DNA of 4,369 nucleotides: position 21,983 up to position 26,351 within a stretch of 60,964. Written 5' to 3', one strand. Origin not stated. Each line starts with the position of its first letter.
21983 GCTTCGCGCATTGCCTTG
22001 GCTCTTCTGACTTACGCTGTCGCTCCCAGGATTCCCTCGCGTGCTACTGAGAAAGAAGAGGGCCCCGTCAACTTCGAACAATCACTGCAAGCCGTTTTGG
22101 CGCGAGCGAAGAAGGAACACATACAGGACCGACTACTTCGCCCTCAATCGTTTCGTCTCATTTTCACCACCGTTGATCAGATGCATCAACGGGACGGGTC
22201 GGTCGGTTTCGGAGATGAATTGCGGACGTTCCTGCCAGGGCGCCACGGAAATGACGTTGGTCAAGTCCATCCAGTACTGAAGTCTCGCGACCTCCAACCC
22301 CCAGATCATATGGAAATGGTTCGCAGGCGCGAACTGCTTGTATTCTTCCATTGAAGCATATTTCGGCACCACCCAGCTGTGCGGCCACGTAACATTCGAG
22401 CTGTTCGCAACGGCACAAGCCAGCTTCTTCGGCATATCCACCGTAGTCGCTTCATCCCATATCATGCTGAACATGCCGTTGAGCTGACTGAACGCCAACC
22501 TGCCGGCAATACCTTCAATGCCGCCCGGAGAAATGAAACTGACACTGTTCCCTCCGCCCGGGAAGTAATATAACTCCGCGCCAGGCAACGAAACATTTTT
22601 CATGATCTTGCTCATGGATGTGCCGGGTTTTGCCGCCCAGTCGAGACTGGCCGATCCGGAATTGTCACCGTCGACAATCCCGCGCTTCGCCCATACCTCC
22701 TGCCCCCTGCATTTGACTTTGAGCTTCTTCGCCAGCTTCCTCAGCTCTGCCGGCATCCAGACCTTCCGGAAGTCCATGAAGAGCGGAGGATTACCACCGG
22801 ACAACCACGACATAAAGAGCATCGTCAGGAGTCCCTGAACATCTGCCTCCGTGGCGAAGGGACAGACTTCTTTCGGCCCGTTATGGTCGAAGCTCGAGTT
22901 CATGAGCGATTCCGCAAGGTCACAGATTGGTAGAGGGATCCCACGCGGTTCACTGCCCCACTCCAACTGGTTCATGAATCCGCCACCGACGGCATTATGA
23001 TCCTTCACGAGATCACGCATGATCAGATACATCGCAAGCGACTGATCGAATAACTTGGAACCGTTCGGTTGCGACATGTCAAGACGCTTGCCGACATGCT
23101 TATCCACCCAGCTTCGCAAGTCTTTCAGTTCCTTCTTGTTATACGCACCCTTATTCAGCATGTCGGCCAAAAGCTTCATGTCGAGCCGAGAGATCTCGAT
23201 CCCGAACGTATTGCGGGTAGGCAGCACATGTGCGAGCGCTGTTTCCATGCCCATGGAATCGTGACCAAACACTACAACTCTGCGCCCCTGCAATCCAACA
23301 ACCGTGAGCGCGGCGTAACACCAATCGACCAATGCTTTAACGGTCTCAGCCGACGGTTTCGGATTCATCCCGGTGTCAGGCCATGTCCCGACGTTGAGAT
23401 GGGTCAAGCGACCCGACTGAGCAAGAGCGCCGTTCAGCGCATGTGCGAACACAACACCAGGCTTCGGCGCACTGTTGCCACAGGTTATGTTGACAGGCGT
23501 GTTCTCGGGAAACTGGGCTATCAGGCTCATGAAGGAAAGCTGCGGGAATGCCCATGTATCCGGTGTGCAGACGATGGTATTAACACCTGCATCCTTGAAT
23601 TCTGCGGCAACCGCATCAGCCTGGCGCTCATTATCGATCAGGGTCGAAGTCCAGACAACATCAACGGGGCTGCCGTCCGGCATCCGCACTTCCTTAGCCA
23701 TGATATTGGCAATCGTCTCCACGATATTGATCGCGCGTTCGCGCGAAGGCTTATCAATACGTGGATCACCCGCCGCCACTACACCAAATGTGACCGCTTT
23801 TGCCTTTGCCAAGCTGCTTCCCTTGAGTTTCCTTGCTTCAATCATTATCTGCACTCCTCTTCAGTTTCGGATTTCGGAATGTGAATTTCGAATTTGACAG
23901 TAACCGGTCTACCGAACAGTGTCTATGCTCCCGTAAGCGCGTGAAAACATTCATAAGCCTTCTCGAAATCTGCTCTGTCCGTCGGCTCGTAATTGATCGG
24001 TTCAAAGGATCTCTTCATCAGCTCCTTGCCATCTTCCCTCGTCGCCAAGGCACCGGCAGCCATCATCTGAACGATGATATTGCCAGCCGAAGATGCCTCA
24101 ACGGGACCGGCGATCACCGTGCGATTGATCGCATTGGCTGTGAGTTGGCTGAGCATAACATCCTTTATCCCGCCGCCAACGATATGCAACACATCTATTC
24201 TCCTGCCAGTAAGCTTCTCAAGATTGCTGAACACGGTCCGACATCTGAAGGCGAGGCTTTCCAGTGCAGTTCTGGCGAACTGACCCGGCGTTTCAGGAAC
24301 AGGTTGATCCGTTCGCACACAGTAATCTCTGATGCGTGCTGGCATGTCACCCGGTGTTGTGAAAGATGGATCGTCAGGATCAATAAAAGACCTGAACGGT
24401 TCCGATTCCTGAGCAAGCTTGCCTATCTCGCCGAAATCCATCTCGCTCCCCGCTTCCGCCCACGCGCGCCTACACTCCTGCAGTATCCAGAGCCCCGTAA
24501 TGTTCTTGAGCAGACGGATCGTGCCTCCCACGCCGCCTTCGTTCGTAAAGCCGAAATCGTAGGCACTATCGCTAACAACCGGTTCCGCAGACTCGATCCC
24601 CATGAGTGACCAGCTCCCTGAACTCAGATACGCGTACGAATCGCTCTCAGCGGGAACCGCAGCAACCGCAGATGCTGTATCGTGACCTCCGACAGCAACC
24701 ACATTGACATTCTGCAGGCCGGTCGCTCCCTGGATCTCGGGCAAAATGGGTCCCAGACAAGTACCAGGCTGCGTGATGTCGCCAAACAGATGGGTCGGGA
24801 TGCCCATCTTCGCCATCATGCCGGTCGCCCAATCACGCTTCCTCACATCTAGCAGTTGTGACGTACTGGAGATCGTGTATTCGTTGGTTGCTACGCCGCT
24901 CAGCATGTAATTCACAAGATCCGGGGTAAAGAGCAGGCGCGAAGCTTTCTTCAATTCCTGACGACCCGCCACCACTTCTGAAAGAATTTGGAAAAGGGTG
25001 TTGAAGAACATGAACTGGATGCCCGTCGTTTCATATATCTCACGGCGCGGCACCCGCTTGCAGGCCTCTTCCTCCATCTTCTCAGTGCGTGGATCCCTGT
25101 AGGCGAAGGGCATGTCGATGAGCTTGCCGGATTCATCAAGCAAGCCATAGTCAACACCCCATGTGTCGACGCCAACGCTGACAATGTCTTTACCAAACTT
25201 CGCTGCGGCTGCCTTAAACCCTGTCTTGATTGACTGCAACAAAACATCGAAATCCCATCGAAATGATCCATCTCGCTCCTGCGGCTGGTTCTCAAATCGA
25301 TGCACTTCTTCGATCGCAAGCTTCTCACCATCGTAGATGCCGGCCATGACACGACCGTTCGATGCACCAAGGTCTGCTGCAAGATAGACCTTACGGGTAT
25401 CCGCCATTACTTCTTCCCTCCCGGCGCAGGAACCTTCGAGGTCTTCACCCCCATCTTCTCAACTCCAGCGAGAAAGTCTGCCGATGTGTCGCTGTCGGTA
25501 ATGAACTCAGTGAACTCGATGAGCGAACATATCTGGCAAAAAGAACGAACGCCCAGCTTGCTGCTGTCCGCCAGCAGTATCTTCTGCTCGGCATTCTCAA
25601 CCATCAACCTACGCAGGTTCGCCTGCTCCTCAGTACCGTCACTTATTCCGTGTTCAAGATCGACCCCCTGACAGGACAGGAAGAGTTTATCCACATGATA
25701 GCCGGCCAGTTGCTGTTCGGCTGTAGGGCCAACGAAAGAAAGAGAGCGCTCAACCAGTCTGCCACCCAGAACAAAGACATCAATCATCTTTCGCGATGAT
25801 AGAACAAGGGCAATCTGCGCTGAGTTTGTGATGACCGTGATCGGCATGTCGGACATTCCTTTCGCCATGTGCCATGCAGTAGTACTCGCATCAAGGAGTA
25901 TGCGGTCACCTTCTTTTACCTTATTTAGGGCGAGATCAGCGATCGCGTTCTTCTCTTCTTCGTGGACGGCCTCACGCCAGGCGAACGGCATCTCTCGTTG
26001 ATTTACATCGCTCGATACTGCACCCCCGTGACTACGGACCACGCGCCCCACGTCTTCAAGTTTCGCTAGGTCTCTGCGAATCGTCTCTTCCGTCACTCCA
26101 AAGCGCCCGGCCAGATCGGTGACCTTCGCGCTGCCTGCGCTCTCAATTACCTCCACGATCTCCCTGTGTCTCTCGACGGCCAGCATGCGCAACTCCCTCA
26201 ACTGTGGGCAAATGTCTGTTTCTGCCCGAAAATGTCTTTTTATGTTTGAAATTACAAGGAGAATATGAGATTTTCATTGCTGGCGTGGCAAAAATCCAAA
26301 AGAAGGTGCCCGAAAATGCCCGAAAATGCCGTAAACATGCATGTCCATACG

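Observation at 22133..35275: Isomerase + kinase without an aldolase, divergently paired with a PHP / MDR / SrlD-like / E2 / E3 / fused-E1 operon: candidate new deoxyhexose (fucose/rhamnose) route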

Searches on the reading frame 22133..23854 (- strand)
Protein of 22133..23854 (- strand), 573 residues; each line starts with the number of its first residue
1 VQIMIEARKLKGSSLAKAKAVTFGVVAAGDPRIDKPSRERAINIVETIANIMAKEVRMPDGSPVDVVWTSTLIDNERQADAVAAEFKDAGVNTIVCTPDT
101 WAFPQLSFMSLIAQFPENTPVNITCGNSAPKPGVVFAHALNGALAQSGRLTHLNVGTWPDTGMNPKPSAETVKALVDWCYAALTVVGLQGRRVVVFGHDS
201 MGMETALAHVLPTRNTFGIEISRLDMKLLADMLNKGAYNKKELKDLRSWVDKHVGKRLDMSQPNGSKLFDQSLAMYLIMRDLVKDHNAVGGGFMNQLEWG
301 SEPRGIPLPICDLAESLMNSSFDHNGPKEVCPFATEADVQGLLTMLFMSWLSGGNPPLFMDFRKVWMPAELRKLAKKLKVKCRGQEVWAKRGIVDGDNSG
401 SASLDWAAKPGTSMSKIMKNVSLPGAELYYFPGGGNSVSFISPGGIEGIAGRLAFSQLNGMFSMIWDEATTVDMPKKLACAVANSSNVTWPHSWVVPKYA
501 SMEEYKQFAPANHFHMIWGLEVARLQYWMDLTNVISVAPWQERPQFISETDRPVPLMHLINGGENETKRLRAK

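Call 4: search_protein_families(library=pfam, proteins=[window:22133-23854:-])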
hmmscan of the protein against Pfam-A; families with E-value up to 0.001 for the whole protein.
window:22133-23854:- (573 aa): 3 families
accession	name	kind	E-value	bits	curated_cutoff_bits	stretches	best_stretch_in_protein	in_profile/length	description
PF07881.17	Fucose_iso_N1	-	1.6e-30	106.6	28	1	23-190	4-169/169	L-fucose isomerase, first N-terminal domain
PF07882.17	Fucose_iso_N2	-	5.1e-16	59.2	22.3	1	195-352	5-179/180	L-fucose isomerase, second N-terminal domain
PF02952.23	Fucose_iso_C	-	7e-08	32.7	29.3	1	398-526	3-129/143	L-fucose isomerase, C-terminal domain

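Call 5: search_protein_families(library=ncbifam, proteins=[window:22133-23854:-])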
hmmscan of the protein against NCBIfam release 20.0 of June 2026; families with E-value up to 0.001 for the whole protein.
window:22133-23854:- (573 aa): 2 families
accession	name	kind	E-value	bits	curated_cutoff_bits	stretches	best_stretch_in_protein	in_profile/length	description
NF008220.0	PRK10991.1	equivalog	1.4e-44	152.6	775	1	39-507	28-516/591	L-fucose isomerase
TIGR01089.1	fucI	equivalog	1.5e-37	129.3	850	1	38-506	24-512/587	L-fucose isomerase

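Call 95: find_homologous_proteins(query=window:22133-23854:-, max_evalue=1e-30)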
Query window:22133-23854:- (573 aa): 3326 proteins with E <= 1e-30 among 8000 candidates; the best 120 are listed.
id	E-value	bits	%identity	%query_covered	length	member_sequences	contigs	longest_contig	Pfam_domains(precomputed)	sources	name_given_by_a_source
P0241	0.0e+0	1323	100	99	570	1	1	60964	PF02952.24,PF07881.18,PF07882.18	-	-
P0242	0.0e+0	1046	78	99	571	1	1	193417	PF02952.24,PF07881.18,PF07882.18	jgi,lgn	jgi:L-fucose isomerase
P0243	0.0e+0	1038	77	99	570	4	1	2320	PF02952.24,PF07881.18,PF07882.18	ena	-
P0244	0.0e+0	1035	76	99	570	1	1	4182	PF02952.24,PF07881.18,PF07882.18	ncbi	-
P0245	0.0e+0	1032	76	99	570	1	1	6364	PF02952.24,PF07881.18,PF07882.18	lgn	-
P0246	0.0e+0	1028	76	99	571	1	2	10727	PF02952.24,PF07881.18,PF07882.18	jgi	-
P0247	0.0e+0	1028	75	99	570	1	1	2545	PF02952.24,PF07881.18,PF07882.18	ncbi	ncbi:MAG TPA: hypothetical protein VGM23_14360 [Armatimonadota bacterium]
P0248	0.0e+0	1027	76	99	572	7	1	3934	PF07881.18,PF07882.18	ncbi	-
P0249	0.0e+0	1027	75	99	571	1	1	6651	PF02952.24,PF07881.18,PF07882.18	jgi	-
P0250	0.0e+0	1025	76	99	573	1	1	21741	PF02952.24,PF07881.18,PF07882.18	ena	-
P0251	0.0e+0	1021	76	99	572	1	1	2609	PF07881.18,PF07882.18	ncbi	-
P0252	0.0e+0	1019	75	99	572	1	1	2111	PF02952.24,PF07881.18,PF07882.18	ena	-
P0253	0.0e+0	1018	75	99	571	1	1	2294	PF02952.24,PF07881.18,PF07882.18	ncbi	-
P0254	0.0e+0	1018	75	99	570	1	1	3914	PF02952.24,PF07881.18,PF07882.18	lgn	-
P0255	0.0e+0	1017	75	99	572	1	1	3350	PF02952.24,PF07881.18,PF07882.18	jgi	jgi:L-fucose isomerase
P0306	5.0e-292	988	74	99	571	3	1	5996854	PF07881.18,PF07882.18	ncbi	-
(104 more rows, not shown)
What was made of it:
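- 22133..23845 (-): FucI-like aldose-ketose isomerase (570 aa). The family is 70-78% conserved across PVC, Armatimonadota and other phyla (call 95).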

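Call 96: find_encoding_contigs(protein=P0242, flank=10000, max_places=1)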
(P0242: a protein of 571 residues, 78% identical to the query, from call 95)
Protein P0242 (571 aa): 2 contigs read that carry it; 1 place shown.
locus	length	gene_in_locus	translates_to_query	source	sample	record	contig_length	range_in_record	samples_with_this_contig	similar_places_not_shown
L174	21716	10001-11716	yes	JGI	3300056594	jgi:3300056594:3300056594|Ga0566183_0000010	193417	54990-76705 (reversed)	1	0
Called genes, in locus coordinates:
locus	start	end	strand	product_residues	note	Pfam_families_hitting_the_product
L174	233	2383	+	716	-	PF26549:Tricorn_N (faint)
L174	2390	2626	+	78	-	-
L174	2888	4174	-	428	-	PF02310:B12-binding, PF04055:Radical_SAM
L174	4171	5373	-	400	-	PF04055:Radical_SAM, PF13353:Fer4_12 (weak)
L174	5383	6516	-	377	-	PF13353:Fer4_12, PF04055:Radical_SAM, PF13186:SPASM (weak)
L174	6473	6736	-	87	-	-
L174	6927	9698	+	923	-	PF09826:Beta_propel (faint), PF16819:DUF5074 (faint), PF08309:LVIVD (weak)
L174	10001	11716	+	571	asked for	PF07881:Fucose_iso_N1, PF07882:Fucose_iso_N2, PF02952:Fucose_iso_C (faint)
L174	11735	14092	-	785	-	-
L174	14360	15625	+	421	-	PF01120:Alpha_L_fucos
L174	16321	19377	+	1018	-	PF09826:Beta_propel (faint), PF08309:LVIVD (weak)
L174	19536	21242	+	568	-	PF00749:tRNA-synt_1c, PF03950:tRNA-synt_1c_C, PF20974:tRNA-synt_1c_C2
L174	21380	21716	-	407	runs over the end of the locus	PF07388:A-2_8-polyST (weak), PF02350:Epimerase_2 (weak)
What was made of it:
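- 22133..23845 (-): One homologue lies beside a GH29 fucosidase (call 96).
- One FucI-like homologue lies beside a GH29 fucosidase (call 96).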

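Call 97: find_encoding_contigs(protein=P0306, flank=10000, max_places=1)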
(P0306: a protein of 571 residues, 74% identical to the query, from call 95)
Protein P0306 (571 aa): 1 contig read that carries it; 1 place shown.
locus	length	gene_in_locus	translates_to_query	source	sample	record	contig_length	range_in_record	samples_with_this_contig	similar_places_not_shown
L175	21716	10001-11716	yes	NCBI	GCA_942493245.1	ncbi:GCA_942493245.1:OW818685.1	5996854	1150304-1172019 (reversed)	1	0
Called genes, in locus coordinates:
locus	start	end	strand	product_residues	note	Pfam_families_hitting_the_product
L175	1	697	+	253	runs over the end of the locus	PF13374:TPR_10 (weak), PF13424:TPR_12, PF24885:TPR_NPHP3, PF13374:TPR_10, PF13424:TPR_12, PF24885:TPR_NPHP3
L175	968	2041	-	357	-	PF01075:Glyco_transf_9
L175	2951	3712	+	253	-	PF00106:adh_short, PF08659:KR, PF13561:adh_short_C2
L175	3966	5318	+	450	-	PF01408:GFO_IDH_MocA, PF19051:GFO_IDH_MocA_C2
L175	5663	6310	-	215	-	PF07963:N_methyl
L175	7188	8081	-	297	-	PF03168:LEA_2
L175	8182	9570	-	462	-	PF00072:Response_reg (weak), PF00158:Sigma54_activat, PF14532:Sigma54_activ_2, PF25601:AAA_lid_14, PF02954:HTH_8 (weak)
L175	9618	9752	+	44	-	-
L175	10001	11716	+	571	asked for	PF07881:Fucose_iso_N1, PF07882:Fucose_iso_N2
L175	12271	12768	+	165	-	PF01584:CheW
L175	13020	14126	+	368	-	PF00365:PFK, PF01513:NAD_kinase (weak)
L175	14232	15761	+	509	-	PF00370:FGGY_N, PF02782:FGGY_C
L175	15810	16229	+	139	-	PF01894:YjbQ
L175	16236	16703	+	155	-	PF00583:Acetyltransf_1, PF13673:Acetyltransf_10, PF13508:Acetyltransf_7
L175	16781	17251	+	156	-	PF00359:PTS_EIIA_2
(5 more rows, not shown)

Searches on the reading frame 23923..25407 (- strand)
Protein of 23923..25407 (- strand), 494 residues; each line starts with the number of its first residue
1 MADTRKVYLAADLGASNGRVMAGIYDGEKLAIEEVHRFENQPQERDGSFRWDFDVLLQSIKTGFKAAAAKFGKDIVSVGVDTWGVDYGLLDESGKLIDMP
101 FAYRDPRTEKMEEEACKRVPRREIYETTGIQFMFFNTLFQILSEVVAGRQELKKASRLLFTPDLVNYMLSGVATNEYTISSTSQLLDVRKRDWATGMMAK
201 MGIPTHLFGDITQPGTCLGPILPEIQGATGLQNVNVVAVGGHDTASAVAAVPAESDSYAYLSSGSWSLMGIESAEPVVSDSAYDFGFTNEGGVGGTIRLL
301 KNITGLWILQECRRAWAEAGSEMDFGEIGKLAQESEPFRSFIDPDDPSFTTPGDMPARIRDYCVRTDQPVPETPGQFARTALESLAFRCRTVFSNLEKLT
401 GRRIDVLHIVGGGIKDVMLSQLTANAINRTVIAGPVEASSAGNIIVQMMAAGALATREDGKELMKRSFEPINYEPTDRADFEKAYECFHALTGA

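Call 4: search_protein_families(library=pfam, proteins=[window:23923-25407:-])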
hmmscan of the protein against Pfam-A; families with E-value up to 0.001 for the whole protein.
window:23923-25407:- (494 aa): 2 families
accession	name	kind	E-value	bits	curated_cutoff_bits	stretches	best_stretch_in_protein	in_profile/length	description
PF02782.22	FGGY_C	-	4.1e-39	134.9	27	1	259-451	1-198/198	FGGY family of carbohydrate kinases, C-terminal domain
PF00370.27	FGGY_N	-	4.3e-27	95.7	28.8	1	7-248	1-243/245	FGGY family of carbohydrate kinases, N-terminal domain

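Call 5: search_protein_families(library=ncbifam, proteins=[window:23923-25407:-])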
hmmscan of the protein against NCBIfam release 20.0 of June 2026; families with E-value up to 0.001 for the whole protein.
window:23923-25407:- (494 aa): 11 families
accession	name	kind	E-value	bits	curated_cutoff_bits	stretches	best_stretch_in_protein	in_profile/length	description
TIGR02627.1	rhamnulo_kin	equivalog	2.9e-145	484.4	527.95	1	10-469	2-453/454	rhamnulokinase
NF007925.0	PRK10640.1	equivalog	2.8e-130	435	639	1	6-491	4-481/489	rhamnulokinase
TIGR02628.1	fuculo_kin_coli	equivalog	1.5e-43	149.5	470.9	2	7-289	2-284/465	L-fuculokinase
TIGR01312.1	XylB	equivalog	4.8e-23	81.4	380.25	2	57-250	51-244/481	xylulokinase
NF008187.0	PRK10939.1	equivalog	8.4e-17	61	528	1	8-251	6-252/521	autoinducer-2 kinase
TIGR01311.1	glycerol_kin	equivalog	1.5e-15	56.5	590.35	2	10-252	5-252/496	glycerol kinase GlpK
NF000756.0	PRK00047.1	subfamily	9.1e-12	44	498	2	376-469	376-472/502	glycerol kinase GlpK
NF003154.0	PRK04123.1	equivalog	1.1e-09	37.5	428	1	373-492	413-534/554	ribulokinase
NF011601.0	PRK15027.1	equivalog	2.3e-08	32.9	912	1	58-264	50-254/484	xylulokinase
TIGR01314.1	gntK_FGGY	equivalog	8.1e-05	21.3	648.55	0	53-244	49-238/505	gluconokinase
TIGR01234.1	L-ribulokinase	equivalog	0.00021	20.2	583.25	0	372-488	405-523/536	ribulokinase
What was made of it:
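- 23923..25407 (-): RhaB-type FGGY ketose 1-kinase (494 aa). Rhamnulokinase TIGR02627 scores 484.4 bits against a cut-off of 527.95 (call 5).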

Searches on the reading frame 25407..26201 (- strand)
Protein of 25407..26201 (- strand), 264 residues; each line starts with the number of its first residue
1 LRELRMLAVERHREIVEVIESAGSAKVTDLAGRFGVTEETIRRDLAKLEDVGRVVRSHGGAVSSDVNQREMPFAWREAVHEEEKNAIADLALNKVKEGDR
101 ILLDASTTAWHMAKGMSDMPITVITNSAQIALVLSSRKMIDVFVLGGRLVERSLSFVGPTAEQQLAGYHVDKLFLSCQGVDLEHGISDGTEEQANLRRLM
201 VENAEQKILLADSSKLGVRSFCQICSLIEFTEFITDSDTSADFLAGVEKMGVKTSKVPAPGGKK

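Call 4: search_protein_families(library=pfam, proteins=[window:25407-26201:-])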
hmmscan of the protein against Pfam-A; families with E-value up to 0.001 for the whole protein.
window:25407-26201:- (264 aa): 5 families
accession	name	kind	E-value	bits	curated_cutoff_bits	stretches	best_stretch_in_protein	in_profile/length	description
PF00455.28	DeoRC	-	2.6e-51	174.2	31.8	1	80-237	2-160/160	DeoR C terminal sensor domain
PF08220.18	HTH_DeoR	-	1.6e-16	60.2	21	1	11-64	1-54/57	DeoR-like helix-turn-helix domain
PF08279.18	HTH_11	-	1.8e-06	28.1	25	1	11-58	1-49/55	HTH domain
PF19187.6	HTH_PafC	-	8.1e-05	22.9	32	1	9-66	3-60/115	PafC helix-turn-helix domain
PF25213.1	HVO_A0261_N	-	0.00069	19.9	35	0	7-59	8-59/86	HVO_A0261 N-terminal domain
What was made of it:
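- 25407..26186 (-): DeoR-family sugar-phosphate-type repressor. It hits HTH_DeoR and DeoRC (call 4).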

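Call 5: search_protein_families(library=ncbifam, proteins=[window:25407-26201:-])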
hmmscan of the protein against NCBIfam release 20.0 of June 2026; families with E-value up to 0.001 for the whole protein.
window:25407-26201:- (264 aa): 13 families
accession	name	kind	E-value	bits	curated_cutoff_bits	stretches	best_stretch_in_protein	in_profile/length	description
NF040755.1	AgaR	equivalog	1.2e-61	208.1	260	1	8-253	4-252/256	transcriptional repressor AgaR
NF041397.1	TranRegGlpR_Halo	equivalog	3e-59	200.7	300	1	6-255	1-250/253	HTH-type transcriptional regulator GlpR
NF007316.0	PRK09802.1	equivalog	2.7e-50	171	351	1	9-253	16-263/269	DeoR family transcriptional regulator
NF007720.0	PRK10411.1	equivalog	3e-45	154.4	259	1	10-242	4-238/243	L-fucose operon activator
NF007753.1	PRK10434.1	equivalog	2.3e-44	151.9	350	1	8-253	3-249/253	glucitol operon DNA-binding transcriptional repressor SrlR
NF040890.1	trans_reg_YgbI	equivalog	7.3e-36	123.9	400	1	6-253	1-248/253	DNA-binding transcriptional repressor YgbI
NF010034.0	PRK13509.1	equivalog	5.3e-30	104.6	244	1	8-255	3-249/251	HTH-type transcriptional regulator UlaR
NF040887.2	trans_reg_YciT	exception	7.3e-28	97.8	450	1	11-253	4-242/246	DNA-binding transcriptional regulator YciT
NF008154.0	PRK10906.1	equivalog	5.2e-26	91.5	331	1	9-247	4-242/252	DeoR/GlpR family transcriptional regulator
NF007961.0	PRK10681.1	equivalog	1.1e-21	77.4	244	1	15-250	12-246/252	DNA-binding transcriptional repressor DeoR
NF033788.1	HTH_metalloreg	subfamily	1.1e-05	25.2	55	1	4-57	5-58/77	metalloregulator ArsR/SmtB family transcription factor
NF008273.0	PRK11050.1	equivalog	0.00011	21.9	153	1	15-56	45-86/156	manganese-binding transcriptional regulator MntR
TIGR01884.1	cas_HTH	subfamily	0.00032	20.2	60.2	1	11-54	143-186/202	CRISPR-associated CARF protein Csa3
